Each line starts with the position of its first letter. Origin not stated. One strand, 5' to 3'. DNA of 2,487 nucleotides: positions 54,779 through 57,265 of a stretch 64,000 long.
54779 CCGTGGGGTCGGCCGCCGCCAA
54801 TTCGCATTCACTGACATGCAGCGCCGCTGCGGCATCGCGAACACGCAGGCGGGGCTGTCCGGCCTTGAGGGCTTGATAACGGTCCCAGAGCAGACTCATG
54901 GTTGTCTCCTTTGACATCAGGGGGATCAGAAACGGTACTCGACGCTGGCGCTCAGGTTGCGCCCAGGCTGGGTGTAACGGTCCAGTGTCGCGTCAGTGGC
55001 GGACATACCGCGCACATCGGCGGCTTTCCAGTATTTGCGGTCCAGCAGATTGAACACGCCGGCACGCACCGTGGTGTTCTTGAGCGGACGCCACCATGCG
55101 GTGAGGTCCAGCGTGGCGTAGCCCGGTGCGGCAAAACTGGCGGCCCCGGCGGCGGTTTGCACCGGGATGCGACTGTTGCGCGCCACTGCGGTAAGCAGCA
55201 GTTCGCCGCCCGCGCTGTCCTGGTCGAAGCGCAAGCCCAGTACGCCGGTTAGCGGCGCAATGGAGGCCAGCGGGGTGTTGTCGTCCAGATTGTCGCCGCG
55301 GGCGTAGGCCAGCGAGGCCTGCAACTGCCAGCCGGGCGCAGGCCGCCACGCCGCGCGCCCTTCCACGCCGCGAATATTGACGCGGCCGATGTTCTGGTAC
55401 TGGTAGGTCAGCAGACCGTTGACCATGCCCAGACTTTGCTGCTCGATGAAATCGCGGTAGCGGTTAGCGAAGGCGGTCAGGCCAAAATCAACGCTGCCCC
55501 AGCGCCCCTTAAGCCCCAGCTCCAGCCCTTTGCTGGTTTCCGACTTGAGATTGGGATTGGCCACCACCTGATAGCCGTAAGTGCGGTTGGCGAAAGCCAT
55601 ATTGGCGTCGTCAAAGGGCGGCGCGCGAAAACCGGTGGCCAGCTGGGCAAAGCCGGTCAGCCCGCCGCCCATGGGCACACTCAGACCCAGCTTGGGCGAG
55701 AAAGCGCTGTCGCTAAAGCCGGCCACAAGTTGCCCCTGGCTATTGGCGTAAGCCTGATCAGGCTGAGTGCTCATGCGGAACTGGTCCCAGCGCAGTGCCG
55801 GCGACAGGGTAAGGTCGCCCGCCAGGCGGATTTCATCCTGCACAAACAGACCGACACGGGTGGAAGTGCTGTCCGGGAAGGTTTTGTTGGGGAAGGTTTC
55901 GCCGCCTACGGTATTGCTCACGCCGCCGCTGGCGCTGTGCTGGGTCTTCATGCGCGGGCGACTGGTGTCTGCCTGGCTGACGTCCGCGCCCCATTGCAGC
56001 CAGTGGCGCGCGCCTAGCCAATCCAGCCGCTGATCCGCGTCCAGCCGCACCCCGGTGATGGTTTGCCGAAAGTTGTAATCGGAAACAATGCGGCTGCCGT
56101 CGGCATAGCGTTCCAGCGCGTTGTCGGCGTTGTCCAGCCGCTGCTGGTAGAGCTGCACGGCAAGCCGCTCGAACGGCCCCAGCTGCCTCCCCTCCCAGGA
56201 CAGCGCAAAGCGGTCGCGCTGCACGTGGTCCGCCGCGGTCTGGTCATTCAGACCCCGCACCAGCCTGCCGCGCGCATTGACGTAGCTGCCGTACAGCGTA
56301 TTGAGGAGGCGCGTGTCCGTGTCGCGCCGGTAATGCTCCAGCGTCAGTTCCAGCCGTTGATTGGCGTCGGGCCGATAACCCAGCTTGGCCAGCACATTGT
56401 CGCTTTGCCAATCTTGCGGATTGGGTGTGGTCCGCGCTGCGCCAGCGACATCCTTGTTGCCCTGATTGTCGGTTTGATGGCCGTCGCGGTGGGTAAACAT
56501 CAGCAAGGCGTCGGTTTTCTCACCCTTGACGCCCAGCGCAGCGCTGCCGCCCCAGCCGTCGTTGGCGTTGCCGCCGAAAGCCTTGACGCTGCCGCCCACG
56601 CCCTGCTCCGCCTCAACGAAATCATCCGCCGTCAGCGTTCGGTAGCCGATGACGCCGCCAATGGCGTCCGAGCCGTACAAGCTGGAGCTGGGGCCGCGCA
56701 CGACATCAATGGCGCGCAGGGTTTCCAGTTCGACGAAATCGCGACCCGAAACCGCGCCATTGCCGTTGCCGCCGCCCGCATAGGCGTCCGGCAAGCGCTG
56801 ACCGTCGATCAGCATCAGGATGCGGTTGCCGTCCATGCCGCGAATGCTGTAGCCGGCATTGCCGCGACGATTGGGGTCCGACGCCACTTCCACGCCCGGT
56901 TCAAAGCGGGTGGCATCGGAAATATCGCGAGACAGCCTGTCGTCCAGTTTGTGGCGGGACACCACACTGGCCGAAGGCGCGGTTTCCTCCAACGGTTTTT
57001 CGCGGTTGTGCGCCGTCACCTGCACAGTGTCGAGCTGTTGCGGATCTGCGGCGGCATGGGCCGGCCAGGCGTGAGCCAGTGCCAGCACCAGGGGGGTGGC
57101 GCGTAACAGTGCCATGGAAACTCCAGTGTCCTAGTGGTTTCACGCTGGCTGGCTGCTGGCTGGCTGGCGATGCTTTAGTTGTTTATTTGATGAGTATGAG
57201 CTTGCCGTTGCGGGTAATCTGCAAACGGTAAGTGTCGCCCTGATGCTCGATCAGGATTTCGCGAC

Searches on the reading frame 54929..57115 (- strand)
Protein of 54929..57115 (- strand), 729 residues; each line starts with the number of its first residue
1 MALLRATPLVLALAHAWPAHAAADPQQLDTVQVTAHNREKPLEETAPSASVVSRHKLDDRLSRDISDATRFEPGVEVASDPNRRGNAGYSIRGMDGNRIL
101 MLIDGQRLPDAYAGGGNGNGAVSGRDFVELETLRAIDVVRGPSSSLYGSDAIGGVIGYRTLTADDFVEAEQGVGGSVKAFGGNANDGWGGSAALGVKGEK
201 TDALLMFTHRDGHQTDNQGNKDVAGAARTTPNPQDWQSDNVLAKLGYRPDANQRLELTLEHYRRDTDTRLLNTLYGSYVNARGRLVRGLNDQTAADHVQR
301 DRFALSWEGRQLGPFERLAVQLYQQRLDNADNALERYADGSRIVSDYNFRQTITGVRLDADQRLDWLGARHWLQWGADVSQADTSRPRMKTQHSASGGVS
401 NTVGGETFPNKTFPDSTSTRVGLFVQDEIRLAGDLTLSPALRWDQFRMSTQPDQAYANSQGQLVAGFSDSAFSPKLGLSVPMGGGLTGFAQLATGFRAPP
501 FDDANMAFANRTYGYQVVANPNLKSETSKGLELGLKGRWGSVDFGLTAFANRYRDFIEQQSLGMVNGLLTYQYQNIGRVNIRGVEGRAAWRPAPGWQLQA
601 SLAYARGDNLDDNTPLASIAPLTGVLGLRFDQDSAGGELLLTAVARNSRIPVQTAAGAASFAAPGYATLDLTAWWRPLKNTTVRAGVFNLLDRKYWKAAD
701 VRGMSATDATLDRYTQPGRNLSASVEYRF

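Call 55: search_protein_families(library=pfam, proteins=[window:54929-57115:-], max_evalue=0.00001)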
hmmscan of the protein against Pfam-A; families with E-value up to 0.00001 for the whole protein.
window:54929-57115:- (729 aa): 3 families
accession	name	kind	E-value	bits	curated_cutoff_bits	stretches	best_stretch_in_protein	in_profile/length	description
PF00593.30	TonB_dep_Rec_b-barrel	-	2.1e-55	189.8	27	1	248-690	10-436/436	TonB dependent receptor-like, beta-barrel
PF07715.20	Plug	-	4.4e-24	85.5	23.9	1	42-155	2-107/107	TonB-dependent Receptor Plug Domain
PF14905.12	OMP_b-brl_3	-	9e-08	32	27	1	519-605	209-293/408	Outer membrane protein beta-barrel family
